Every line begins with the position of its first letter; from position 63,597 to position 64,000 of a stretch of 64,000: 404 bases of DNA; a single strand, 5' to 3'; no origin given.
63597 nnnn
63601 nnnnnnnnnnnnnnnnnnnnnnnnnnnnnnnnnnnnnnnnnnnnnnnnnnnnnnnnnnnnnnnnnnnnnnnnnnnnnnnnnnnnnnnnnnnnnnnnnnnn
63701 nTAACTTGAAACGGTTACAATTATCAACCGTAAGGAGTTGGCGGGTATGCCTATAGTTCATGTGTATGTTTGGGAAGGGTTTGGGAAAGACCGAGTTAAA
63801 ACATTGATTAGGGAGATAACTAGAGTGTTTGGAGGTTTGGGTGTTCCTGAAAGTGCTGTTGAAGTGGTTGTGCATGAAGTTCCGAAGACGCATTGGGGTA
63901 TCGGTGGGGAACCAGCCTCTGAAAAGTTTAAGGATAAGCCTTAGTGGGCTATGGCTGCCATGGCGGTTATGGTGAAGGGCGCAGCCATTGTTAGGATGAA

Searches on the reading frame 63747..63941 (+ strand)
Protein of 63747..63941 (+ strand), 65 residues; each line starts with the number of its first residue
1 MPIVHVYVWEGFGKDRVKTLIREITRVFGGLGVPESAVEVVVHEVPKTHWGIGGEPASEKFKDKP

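Call 87: find_homologous_proteins(query=window:63747-63941:+, max_evalue=1e-10)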
Query window:63747-63941:+ (65 aa): 347 proteins with E <= 1e-10 among 350 candidates; the best 120 are listed.
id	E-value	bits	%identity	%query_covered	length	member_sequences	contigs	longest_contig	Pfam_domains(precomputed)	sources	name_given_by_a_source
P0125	1.6e-35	138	95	100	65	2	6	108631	PF01361.27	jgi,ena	jgi:4-oxalocrotonate tautomerase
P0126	3.7e-35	136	92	100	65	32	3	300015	PF01361.27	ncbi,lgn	ncbi:MAG: tautomerase family protein [Candidatus Bathyarchaeia archaeon]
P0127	1.9e-32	128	88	100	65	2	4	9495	PF01361.27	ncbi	ncbi:MAG: tautomerase family protein [Candidatus Bathyarchaeia archaeon]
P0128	1.2e-31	125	88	100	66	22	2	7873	PF01361.27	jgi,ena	-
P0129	4.3e-31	124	85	100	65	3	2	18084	PF01361.27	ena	-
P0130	5.0e-31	123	86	100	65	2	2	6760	PF01361.27,PF14832.12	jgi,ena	-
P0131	7.6e-31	123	81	98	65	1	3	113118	PF01361.27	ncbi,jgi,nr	ncbi:MAG: tautomerase family protein [Candidatus Bathyarchaeota archaeon]|jgi:4-oxalocrotonate tauto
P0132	1.5e-30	122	82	100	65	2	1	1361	PF01361.27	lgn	-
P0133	1.5e-30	122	84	98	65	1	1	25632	PF01361.27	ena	-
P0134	2.0e-30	121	86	100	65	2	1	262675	PF01361.27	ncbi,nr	ncbi:MAG: tautomerase family protein [Nitrososphaerota archaeon]|nr:tautomerase family protein [Nitr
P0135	7.3e-30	120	86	97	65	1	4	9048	PF01361.27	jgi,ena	-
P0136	9.7e-30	119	80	100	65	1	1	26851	PF01361.27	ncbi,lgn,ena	ncbi:MAG: tautomerase family protein [Candidatus Bathyarchaeales archaeon]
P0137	2.5e-29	118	80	100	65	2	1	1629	PF01361.27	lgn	-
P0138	5.4e-29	117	83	100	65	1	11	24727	PF01361.27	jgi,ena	jgi:4-oxalocrotonate tautomerase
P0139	6.6e-29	117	83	98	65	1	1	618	PF01361.27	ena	-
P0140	1.1e-28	116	87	92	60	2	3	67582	PF01361.27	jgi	jgi:4-oxalocrotonate tautomerase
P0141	3.3e-27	111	81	97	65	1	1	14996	PF01361.27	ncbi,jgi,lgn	-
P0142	7.2e-27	110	75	97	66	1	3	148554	PF01361.27,PF14832.12,PF14552.12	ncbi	ncbi:MAG: 2-hydroxymuconate tautomerase family protein [Candidatus Bathyarchaeia archaeon]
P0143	7.9e-27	110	77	98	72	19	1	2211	PF01361.27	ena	-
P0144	9.2e-27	110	76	97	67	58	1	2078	PF01361.27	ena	-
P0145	1.4e-26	109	76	97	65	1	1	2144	PF01361.27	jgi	jgi:4-oxalocrotonate tautomerase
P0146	1.6e-26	109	73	97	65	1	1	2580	PF01361.27,PF14832.12,PF14552.12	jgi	-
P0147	1.6e-26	109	74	100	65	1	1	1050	PF01361.27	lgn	-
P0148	2.0e-26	109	72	98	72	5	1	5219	PF01361.27,PF14552.12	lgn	-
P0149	2.0e-26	109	78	98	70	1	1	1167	PF01361.27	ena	-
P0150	2.6e-26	108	77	98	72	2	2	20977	PF01361.27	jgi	-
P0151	3.4e-26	108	75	100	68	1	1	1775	PF01361.27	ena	-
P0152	3.6e-26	108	75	97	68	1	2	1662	PF01361.27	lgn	-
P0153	3.9e-26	108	71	100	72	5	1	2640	PF01361.27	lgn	-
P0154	3.9e-26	108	75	98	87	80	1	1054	PF01361.27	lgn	-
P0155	4.1e-26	108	77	98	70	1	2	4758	PF01361.27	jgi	-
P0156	4.1e-26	108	77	98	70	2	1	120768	PF01361.27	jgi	-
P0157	4.4e-26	108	72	98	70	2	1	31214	PF01361.27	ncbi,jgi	-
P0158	4.8e-26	108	79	95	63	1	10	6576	PF01361.27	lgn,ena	-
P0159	4.9e-26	108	74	95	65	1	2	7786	PF01361.27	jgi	jgi:4-oxalocrotonate tautomerase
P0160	5.0e-26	108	74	100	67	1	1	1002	PF01361.27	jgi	jgi:4-oxalocrotonate tautomerase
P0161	5.2e-26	108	75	97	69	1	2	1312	PF01361.27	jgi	jgi:4-oxalocrotonate tautomerase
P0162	5.3e-26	107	77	98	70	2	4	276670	PF01361.27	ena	-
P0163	6.5e-26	107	71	97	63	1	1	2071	PF01361.27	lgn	-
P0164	6.8e-26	107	75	100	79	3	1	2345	PF01361.27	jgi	-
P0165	7.0e-26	107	72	98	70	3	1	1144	PF01361.27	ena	-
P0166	8.1e-26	107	74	100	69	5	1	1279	PF01361.27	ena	-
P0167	8.4e-26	107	76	97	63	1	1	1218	PF01361.27,PF14832.12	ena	-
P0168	1.1e-25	107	73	97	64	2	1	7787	PF01361.27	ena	-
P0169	1.1e-25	106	71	97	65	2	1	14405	PF01361.27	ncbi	-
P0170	1.1e-25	106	71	97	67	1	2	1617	PF01361.27,PF14832.12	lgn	-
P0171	1.2e-25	106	72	100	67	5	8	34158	PF01361.27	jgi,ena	jgi:4-oxalocrotonate tautomerase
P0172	1.3e-25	106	71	100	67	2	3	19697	PF01361.27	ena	-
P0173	1.6e-25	106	72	100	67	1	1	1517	PF01361.27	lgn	-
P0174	1.8e-25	106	71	97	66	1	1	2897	PF01361.27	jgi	jgi:4-oxalocrotonate tautomerase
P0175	1.9e-25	106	72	100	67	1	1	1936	PF01361.27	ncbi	-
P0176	2.0e-25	106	72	98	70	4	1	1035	PF01361.27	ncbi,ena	-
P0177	2.0e-25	106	71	100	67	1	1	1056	PF01361.27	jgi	jgi:4-oxalocrotonate tautomerase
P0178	2.0e-25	106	72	100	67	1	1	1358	PF01361.27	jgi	jgi:4-oxalocrotonate tautomerase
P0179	2.1e-25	106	76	95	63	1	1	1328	PF01361.27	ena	-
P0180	2.1e-25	106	71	100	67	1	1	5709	PF01361.27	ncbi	ncbi:MAG: 4-oxalocrotonate tautomerase family protein [Candidatus Bathyarchaeia archaeon]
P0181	2.2e-25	106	73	98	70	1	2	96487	PF01361.27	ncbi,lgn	-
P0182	2.3e-25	105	71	97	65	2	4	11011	PF01361.27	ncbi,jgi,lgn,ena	-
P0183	2.5e-25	105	74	95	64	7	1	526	PF01361.27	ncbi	-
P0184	2.6e-25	105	71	97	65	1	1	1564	PF01361.27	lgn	-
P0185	2.8e-25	105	71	97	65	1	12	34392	PF01361.27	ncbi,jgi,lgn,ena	ncbi:MAG: tautomerase family protein [Candidatus Thermoplasmatota archaeon]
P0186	3.1e-25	105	71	100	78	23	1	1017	PF01361.27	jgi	jgi:4-oxalocrotonate tautomerase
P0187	3.2e-25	105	77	98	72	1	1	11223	PF01361.27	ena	-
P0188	3.4e-25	105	71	97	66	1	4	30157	PF01361.27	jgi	jgi:4-oxalocrotonate tautomerase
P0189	3.7e-25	105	73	98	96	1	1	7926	PF01361.27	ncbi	-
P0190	3.7e-25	105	75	100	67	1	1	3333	PF01361.27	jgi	jgi:4-oxalocrotonate tautomerase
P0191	3.9e-25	105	75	97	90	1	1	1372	PF01361.27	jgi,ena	jgi:4-oxalocrotonate tautomerase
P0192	4.3e-25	105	73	98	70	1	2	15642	PF01361.27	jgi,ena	-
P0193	4.5e-25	105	75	97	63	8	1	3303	PF01361.27,PF14832.12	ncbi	-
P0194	5.0e-25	104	72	100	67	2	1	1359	PF01361.27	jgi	jgi:4-oxalocrotonate tautomerase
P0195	5.0e-25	104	71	100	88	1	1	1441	PF01361.27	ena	-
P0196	5.2e-25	104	72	100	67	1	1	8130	PF01361.27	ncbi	-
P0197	5.5e-25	104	76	97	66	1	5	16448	PF01361.27,PF14832.12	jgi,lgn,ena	-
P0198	5.7e-25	104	72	100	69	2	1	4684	PF01361.27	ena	-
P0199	5.9e-25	104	72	100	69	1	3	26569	PF01361.27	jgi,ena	-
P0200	6.0e-25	104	70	98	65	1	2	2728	PF01361.27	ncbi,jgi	-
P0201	6.2e-25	104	71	100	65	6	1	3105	PF01361.27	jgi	jgi:4-oxalocrotonate tautomerase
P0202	6.4e-25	104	72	100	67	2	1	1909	PF01361.27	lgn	-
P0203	6.7e-25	104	72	100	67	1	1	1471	PF01361.27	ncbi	-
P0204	6.9e-25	104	71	100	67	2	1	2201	PF01361.27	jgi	jgi:4-oxalocrotonate tautomerase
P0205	6.9e-25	104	70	97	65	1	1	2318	PF01361.27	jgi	-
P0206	7.0e-25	104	71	97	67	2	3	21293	PF01361.27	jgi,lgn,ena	jgi:4-oxalocrotonate tautomerase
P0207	7.1e-25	104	71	100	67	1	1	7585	PF01361.27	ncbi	-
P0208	7.1e-25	104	70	98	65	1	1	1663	PF01361.27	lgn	-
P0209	7.3e-25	104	75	97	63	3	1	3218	PF01361.27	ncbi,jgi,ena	-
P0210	7.4e-25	104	72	98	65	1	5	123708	PF01361.27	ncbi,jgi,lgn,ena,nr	ncbi:MAG: tautomerase family protein [Candidatus Lokiarchaeota archaeon]|nr:tautomerase family prote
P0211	7.5e-25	104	70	97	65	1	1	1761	PF01361.27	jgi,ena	-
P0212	8.2e-25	104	71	97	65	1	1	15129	PF01361.27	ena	-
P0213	8.3e-25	104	71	97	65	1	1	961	PF01361.27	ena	-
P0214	8.3e-25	104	71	97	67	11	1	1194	PF01361.27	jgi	-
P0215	8.4e-25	104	72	98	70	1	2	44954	PF01361.27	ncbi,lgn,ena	-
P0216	8.5e-25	104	71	97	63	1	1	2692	PF01361.27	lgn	-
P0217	8.5e-25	104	71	97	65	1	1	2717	PF01361.27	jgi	jgi:4-oxalocrotonate tautomerase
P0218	8.8e-25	104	71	97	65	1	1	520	PF01361.27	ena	-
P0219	8.9e-25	104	71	97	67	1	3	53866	PF01361.27,PF14832.12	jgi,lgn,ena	-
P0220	9.1e-25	104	75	97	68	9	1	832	PF01361.27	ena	-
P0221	9.1e-25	104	72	100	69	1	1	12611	PF01361.27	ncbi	-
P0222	9.9e-25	103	72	98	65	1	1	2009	PF01361.27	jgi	-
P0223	1.0e-24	103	73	97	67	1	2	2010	PF01361.27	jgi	jgi:4-oxalocrotonate tautomerase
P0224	1.0e-24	103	70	97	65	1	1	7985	PF01361.27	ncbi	-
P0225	1.2e-24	103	72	97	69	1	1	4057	PF01361.27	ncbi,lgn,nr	ncbi:MAG: tautomerase family protein [Nanoarchaeota archaeon]|nr:tautomerase family protein [Nanoarc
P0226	1.2e-24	103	73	97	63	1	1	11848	PF01361.27,PF14832.12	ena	-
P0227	1.2e-24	103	73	98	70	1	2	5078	PF01361.27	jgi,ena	-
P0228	1.3e-24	103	71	97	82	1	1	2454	PF01361.27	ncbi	-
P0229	1.3e-24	103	72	98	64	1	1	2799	PF01361.27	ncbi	ncbi:MAG: 4-oxalocrotonate tautomerase family protein [Candidatus Thorarchaeota archaeon]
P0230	1.3e-24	103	70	98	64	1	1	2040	PF01361.27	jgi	jgi:4-oxalocrotonate tautomerase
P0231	1.4e-24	103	70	97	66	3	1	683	PF01361.27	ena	-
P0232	1.5e-24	103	71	100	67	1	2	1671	PF01361.27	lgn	-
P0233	1.5e-24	103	70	98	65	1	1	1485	PF01361.27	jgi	-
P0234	1.5e-24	103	71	100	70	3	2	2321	PF01361.27,PF14832.12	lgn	-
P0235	1.5e-24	103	68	100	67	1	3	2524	PF01361.27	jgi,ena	-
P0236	1.5e-24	103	71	97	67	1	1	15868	PF01361.27,PF14832.12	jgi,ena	-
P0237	1.6e-24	103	71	97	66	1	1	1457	PF01361.27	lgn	-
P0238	1.6e-24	103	74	95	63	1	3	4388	PF01361.27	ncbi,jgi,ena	-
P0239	1.6e-24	103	73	97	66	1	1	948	PF01361.27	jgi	jgi:4-oxalocrotonate tautomerase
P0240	1.7e-24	103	73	97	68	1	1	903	PF01361.27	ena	-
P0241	1.7e-24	103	73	97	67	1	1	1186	PF01361.27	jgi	jgi:4-oxalocrotonate tautomerase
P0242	1.8e-24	103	71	100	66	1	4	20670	PF01361.27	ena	-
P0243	1.8e-24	103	72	100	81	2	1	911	PF01361.27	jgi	jgi:4-oxalocrotonate tautomerase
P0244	1.9e-24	103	71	97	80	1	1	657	PF01361.27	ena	-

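Call 88: find_encoding_contigs(protein=P0125, flank=6000, max_places=4)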
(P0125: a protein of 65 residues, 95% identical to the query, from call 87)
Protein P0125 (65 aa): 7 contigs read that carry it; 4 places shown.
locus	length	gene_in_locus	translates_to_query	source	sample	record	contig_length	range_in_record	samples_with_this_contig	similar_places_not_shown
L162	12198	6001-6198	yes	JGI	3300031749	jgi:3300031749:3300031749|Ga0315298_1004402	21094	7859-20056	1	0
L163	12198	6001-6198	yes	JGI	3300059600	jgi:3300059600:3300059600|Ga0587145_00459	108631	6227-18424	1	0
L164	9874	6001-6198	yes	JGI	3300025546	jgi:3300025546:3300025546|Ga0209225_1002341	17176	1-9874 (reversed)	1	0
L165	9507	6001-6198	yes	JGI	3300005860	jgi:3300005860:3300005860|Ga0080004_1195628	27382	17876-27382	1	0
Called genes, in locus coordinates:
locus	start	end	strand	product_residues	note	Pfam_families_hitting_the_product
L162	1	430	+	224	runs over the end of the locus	-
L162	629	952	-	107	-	-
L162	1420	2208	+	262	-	PF01896:DNA_primase_S (weak)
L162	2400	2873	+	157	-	-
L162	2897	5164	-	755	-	PF07669:Eco57I (weak), PF02384:N6_Mtase (weak)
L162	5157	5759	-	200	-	-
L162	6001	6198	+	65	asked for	PF01361:Tautomerase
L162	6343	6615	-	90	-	-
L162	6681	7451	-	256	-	PF00702:Hydrolase, PF13419:HAD_2, PF13242:Hydrolase_like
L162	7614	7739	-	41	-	-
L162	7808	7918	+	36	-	-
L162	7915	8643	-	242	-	PF10609:ParA, PF01656:CbiA, PF13614:AAA_31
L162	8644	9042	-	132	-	PF01155:HypA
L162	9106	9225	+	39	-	-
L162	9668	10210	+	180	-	PF04015:DUF362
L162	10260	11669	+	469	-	PF01554:MatE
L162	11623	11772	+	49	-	-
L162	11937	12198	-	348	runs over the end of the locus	PF00899:ThiF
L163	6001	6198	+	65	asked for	PF01361:Tautomerase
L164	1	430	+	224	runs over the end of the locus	-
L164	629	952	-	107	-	-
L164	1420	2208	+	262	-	PF01896:DNA_primase_S (weak)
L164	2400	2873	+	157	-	-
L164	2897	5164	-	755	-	PF07669:Eco57I (weak), PF02384:N6_Mtase (weak)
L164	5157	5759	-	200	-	-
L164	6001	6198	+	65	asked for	PF01361:Tautomerase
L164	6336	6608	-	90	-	-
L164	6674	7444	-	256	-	PF00702:Hydrolase, PF13419:HAD_2, PF13242:Hydrolase_like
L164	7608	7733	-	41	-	-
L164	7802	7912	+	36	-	-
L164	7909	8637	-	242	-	PF10609:ParA, PF01656:CbiA, PF13614:AAA_31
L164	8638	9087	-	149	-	PF01155:HypA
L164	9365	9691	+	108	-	-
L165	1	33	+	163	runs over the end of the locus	PF06114:Peptidase_M78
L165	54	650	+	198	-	-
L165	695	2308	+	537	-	PF00239:Resolvase, PF07508:Recombinase, PF13408:Zn_ribbon_recom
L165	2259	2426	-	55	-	-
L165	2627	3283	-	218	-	-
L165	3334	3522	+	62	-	-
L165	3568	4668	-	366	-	-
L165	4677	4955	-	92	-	-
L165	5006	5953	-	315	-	PF02899:Phage_int_SAM_1 (weak), PF13495:Phage_int_SAM_4, PF00589:Phage_integrase, PF16795:Phage_integr_3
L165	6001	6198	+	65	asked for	PF01361:Tautomerase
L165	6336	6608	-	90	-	-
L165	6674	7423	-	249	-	PF00702:Hydrolase, PF13419:HAD_2, PF13242:Hydrolase_like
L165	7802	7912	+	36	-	-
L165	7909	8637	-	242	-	PF10609:ParA, PF01656:CbiA, PF13614:AAA_31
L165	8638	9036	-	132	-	PF01155:HypA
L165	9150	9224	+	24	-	-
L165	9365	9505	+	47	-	?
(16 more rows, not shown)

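Call 89: find_encoding_contigs(protein=P0126, flank=6000, max_places=3)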
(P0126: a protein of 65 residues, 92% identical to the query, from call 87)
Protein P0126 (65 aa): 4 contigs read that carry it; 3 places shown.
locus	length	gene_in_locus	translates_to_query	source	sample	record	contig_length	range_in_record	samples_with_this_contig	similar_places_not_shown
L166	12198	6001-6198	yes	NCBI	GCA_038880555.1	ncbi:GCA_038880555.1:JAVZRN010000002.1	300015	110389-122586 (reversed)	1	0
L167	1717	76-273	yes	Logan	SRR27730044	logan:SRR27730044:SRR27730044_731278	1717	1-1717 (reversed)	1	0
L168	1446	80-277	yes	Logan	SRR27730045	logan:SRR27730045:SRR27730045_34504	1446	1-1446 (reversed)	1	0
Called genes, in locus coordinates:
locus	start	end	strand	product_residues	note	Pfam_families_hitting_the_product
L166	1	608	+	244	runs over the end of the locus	PF00156:Pribosyltran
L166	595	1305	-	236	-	-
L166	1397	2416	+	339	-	PF01008:IF-2B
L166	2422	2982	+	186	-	PF02778:tRNA_int_endo_N, PF01974:tRNA_int_endo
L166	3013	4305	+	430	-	PF13393:tRNA-synt_His, PF00587:tRNA-synt_2b, PF03129:HGTP_anticodon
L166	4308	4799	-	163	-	PF03657:UPF0113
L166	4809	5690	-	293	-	PF17125:Methyltr_RsmF_N (weak), PF01728:FtsJ (weak), PF01189:Methyltr_RsmB-F, PF13847:Methyltransf_31, PF10354:BMT5-like (weak)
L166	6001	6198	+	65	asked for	PF01361:Tautomerase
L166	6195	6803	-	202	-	PF03956:Lys_export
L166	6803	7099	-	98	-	PF03956:Lys_export (weak)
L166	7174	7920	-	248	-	PF00702:Hydrolase, PF13419:HAD_2, PF13242:Hydrolase_like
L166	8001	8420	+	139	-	-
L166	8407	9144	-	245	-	PF10609:ParA, PF01656:CbiA, PF09140:MipZ (weak), PF13614:AAA_31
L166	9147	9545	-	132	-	PF01155:HypA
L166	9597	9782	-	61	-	-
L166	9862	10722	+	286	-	PF04015:DUF362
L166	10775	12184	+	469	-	PF01554:MatE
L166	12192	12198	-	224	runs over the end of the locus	PF02463:SMC_N (faint), PF00005:ABC_tran, PF13401:AAA_22 (weak), PF13304:AAA_21 (faint)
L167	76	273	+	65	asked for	PF01361:Tautomerase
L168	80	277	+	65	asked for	PF01361:Tautomerase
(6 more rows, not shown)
